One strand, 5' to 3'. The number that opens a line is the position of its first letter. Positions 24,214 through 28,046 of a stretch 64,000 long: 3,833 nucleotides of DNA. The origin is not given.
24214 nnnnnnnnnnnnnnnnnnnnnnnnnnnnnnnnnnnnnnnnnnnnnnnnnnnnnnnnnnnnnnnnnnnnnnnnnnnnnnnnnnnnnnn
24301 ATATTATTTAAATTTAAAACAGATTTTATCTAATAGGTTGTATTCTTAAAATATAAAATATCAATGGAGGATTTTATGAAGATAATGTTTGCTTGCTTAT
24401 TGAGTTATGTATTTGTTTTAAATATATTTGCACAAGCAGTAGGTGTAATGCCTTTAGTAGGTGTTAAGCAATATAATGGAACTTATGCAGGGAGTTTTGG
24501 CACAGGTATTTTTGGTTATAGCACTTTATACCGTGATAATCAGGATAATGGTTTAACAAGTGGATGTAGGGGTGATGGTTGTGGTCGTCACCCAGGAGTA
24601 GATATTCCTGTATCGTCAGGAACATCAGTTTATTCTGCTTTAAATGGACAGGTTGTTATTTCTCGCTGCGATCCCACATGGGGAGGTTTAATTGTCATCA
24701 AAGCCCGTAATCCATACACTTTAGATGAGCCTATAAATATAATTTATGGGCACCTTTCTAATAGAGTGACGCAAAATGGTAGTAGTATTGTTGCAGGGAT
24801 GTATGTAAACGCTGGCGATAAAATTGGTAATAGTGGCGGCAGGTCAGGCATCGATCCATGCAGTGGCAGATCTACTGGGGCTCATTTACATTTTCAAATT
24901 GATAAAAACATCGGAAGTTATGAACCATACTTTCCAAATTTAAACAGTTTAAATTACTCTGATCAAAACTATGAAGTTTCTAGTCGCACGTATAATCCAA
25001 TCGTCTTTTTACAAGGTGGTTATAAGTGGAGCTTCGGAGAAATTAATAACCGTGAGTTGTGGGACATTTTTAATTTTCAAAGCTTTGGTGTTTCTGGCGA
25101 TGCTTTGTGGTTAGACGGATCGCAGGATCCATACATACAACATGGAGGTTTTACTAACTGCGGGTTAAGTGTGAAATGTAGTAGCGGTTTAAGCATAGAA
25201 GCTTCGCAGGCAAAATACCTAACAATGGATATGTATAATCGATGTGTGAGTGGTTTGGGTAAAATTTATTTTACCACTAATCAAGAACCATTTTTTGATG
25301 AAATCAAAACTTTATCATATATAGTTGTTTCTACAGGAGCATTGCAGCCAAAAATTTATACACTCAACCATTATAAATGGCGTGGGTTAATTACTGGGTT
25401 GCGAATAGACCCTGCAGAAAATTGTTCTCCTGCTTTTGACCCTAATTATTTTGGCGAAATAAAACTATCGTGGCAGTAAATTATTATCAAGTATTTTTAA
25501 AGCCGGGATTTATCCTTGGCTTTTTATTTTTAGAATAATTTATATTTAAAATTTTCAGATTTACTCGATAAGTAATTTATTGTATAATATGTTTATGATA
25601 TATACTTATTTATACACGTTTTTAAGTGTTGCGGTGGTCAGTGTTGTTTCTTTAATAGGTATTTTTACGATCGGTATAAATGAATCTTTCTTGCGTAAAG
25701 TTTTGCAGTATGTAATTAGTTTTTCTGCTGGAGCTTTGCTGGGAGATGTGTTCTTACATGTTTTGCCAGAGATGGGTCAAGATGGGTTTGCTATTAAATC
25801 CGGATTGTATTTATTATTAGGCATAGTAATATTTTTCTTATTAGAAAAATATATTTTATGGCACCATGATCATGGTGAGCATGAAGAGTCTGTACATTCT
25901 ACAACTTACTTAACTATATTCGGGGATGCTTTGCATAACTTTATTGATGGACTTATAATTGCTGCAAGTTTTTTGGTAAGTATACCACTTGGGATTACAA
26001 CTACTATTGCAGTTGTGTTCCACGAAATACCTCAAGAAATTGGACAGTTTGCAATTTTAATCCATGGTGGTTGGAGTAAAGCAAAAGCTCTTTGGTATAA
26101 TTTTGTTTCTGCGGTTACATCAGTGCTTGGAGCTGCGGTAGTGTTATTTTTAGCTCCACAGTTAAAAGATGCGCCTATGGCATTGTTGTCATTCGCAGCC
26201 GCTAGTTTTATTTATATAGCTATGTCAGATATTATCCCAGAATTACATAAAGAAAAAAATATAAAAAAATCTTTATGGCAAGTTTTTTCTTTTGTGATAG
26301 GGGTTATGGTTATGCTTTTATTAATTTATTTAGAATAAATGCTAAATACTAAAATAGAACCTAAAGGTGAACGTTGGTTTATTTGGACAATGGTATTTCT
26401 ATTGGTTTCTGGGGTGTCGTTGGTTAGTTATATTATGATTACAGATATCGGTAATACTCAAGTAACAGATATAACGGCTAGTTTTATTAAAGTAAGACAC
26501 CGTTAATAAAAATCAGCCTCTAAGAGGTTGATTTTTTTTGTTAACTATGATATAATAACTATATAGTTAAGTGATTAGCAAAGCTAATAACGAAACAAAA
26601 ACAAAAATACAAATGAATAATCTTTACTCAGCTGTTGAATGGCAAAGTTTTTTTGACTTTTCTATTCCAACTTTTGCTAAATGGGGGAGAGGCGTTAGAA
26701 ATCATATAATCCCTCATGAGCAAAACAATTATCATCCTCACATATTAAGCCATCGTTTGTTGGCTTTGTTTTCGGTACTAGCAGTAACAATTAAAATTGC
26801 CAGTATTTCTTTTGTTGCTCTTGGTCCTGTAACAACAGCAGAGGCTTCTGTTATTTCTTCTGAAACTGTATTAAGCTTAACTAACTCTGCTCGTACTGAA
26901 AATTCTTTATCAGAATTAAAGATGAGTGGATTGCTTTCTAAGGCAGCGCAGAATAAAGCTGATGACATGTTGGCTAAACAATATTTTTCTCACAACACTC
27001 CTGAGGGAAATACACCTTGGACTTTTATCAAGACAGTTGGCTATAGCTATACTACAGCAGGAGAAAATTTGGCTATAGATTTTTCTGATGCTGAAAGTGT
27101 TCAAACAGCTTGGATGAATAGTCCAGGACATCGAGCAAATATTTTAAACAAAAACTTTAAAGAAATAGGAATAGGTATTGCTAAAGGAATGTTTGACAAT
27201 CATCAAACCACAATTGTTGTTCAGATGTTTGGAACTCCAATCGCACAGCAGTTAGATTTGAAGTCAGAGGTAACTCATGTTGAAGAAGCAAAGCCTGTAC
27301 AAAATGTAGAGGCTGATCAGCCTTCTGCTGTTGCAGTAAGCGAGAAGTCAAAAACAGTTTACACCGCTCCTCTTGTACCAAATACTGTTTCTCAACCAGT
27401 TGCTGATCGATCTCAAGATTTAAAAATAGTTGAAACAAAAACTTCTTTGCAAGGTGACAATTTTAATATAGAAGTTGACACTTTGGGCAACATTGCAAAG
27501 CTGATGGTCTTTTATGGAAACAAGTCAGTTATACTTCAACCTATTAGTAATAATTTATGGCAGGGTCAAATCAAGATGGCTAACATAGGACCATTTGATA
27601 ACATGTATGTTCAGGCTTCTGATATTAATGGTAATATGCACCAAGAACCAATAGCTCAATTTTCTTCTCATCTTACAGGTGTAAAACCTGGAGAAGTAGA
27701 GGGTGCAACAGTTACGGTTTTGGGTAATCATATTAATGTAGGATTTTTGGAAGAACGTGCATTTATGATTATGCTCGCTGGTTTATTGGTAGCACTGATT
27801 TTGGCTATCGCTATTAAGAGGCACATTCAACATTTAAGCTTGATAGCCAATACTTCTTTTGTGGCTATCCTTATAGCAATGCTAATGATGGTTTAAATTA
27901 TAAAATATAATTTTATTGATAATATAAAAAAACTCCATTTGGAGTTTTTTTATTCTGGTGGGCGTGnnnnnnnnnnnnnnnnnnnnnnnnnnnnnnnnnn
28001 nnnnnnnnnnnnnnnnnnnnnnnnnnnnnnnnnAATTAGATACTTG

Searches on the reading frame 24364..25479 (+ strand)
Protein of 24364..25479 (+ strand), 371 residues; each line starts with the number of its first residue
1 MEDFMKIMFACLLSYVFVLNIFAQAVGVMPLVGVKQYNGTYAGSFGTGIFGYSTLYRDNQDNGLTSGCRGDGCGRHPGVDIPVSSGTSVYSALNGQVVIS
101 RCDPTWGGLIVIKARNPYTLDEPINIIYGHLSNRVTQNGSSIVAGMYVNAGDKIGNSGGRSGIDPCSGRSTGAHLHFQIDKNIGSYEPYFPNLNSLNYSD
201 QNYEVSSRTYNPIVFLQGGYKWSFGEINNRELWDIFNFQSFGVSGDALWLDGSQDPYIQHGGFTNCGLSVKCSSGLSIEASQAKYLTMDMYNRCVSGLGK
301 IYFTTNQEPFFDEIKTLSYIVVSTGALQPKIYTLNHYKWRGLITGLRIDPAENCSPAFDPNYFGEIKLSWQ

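Call 6: search_protein_families(library=pfam, proteins=[window:24364-25479:+], max_evalue=0.01)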
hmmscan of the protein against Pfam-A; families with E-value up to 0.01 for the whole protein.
window:24364-25479:+ (371 aa): 1 family
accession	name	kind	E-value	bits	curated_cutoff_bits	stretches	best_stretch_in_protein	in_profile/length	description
PF01551.29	Peptidase_M23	-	5.4e-15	55.8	28.7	1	75-183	2-91/96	Peptidase family M23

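Call 8: find_encoding_contigs(protein=window:24364-25479:+, flank=10000, max_places=10)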
Protein window:24364-25479:+ (371 aa): no gene with exactly this product is on record in the collection.

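Call 13: find_encoding_contigs(protein=window:24376-25479:+, flank=10000, max_places=10)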
Protein window:24376-25479:+ (367 aa): 3 contigs read that carry it; 1 place shown.
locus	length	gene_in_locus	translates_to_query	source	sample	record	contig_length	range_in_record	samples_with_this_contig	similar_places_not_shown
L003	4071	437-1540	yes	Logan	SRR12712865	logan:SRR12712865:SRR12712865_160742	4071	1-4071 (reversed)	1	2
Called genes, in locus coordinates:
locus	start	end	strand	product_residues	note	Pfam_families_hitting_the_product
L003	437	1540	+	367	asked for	PF01551:Peptidase_M23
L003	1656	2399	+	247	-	PF02535:Zip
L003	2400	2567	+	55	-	-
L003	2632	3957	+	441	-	PF00188:CAP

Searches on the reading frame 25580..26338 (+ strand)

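Call 6: search_protein_families(library=pfam, proteins=[window:25580-26338:+], max_evalue=0.01)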
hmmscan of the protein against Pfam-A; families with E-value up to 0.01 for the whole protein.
window:25580-26338:+ (252 aa): 1 family
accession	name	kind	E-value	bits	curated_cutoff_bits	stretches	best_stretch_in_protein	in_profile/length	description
PF02535.28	Zip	-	7.9e-43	147.3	35.1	2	95-248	164-322/323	ZIP Zinc transporter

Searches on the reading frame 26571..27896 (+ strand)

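Call 6: search_protein_families(library=pfam, proteins=[window:26571-27896:+], max_evalue=0.01)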
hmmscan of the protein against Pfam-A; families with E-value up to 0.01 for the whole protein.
window:26571-27896:+ (441 aa): 1 family
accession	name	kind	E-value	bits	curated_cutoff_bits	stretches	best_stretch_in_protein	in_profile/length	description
PF00188.32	CAP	-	7.2e-20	72.4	21.1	1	101-220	1-117/117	Cysteine-rich secretory protein family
